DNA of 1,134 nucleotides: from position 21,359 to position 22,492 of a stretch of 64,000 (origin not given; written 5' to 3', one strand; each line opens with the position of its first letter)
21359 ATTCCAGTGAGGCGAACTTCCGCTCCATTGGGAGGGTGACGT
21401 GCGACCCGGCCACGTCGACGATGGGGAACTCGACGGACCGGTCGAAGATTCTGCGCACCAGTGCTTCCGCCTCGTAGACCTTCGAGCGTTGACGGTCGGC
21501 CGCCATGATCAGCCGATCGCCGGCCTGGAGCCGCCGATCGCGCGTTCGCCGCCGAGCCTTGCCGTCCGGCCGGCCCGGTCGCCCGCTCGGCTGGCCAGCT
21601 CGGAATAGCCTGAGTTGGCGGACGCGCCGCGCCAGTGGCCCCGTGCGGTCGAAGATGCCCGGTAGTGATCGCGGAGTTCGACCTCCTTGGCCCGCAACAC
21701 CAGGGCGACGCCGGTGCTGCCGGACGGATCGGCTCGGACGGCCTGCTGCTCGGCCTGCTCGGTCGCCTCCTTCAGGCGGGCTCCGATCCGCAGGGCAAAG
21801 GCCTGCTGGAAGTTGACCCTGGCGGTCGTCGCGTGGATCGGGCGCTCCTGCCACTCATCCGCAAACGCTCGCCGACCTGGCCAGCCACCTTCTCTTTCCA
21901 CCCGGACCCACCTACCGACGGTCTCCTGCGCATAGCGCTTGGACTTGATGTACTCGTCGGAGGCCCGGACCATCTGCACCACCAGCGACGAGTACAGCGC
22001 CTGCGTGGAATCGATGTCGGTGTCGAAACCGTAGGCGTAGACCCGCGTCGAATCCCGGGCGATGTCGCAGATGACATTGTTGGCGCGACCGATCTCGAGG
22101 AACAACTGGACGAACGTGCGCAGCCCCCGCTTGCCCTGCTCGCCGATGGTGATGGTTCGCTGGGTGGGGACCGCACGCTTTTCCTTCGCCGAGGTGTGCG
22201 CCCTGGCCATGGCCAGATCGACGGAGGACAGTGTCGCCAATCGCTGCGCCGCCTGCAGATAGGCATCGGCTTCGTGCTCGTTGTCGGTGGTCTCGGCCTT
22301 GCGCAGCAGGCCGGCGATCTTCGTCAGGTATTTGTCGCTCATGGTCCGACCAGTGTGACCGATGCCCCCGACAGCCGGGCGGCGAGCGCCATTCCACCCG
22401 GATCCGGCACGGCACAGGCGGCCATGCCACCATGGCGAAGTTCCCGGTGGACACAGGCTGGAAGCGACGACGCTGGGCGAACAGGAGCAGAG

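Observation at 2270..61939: About 35 single-base frame changes in roughly half of the genes, almost all +1 insertions in G/C runs, clustered in blocks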

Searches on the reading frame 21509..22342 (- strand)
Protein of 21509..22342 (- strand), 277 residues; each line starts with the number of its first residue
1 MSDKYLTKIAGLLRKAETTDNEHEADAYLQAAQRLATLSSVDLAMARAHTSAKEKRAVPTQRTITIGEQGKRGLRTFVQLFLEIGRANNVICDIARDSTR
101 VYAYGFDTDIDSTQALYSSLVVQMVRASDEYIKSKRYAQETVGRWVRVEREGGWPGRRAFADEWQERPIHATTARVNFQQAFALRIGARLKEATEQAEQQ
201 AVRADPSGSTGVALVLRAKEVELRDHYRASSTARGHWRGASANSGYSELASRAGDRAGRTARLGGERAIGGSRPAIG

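Call 67: list_cluster_members(proteins=[window:21509-22342:-, window:25349-26119:+, window:53636-55135:+, window:51944-52417:+, window:51309-51947:+, window:48922-49860:-, window:7620-8264:-, window:35552-36565:-, window:41106-41990:+, window:13172-14584:-])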
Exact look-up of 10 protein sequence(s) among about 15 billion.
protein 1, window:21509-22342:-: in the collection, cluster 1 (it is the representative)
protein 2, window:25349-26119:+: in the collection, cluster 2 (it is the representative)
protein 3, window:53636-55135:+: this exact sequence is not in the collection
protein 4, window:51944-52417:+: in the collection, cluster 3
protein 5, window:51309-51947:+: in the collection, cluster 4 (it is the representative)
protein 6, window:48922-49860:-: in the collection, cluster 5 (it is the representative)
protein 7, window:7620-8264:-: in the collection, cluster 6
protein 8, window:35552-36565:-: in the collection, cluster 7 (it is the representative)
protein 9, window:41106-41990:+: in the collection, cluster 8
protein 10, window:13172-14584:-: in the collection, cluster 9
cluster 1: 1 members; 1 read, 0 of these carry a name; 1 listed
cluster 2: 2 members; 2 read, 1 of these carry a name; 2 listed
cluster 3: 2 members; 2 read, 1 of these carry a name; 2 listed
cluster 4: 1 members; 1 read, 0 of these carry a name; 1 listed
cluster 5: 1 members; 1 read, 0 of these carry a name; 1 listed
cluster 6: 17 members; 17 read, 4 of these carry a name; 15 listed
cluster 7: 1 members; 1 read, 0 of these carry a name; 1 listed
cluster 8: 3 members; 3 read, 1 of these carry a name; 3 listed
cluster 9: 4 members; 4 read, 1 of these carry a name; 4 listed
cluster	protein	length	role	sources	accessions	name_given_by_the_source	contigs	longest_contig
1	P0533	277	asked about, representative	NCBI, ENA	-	-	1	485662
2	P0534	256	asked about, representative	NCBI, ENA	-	-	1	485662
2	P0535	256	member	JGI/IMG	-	NADP-dependent 3-hydroxy acid dehydrogenase YdfG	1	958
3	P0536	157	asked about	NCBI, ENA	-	-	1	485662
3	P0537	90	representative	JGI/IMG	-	ribosome-associated protein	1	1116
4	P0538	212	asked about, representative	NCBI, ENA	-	-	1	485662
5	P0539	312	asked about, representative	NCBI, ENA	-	-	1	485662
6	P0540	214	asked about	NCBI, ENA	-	-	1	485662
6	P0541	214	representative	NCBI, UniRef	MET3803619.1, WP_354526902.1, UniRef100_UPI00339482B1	DNA-binding NarL/FixJ family response regulator [Nakamurella sp. UYEF19] | response regulator transcription factor n=1 Tax=Nakamurella sp. UYEF19 TaxID=1756392 ...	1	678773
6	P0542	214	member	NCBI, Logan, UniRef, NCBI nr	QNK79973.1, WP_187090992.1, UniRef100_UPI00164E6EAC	response regulator transcription factor [Nakamurella sp. PAMC28650] | response regulator transcription factor n=1 Tax=Nakamurella sp. PAMC28650 TaxID=2762325 ...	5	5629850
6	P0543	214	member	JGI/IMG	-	DNA-binding NarL/FixJ family response regulator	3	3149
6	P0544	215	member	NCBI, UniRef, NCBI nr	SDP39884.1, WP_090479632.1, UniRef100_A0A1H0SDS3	DNA-binding response regulator, NarL/FixJ family, contains REC and HTH domains ... | DNA-binding response regulator, NarL/FixJ family, contains REC and HTH domains n=1 ... | response regulator transcription factor [Nakamurella panacisegetis]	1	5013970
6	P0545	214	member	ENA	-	-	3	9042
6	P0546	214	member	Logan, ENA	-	-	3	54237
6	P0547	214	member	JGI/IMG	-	-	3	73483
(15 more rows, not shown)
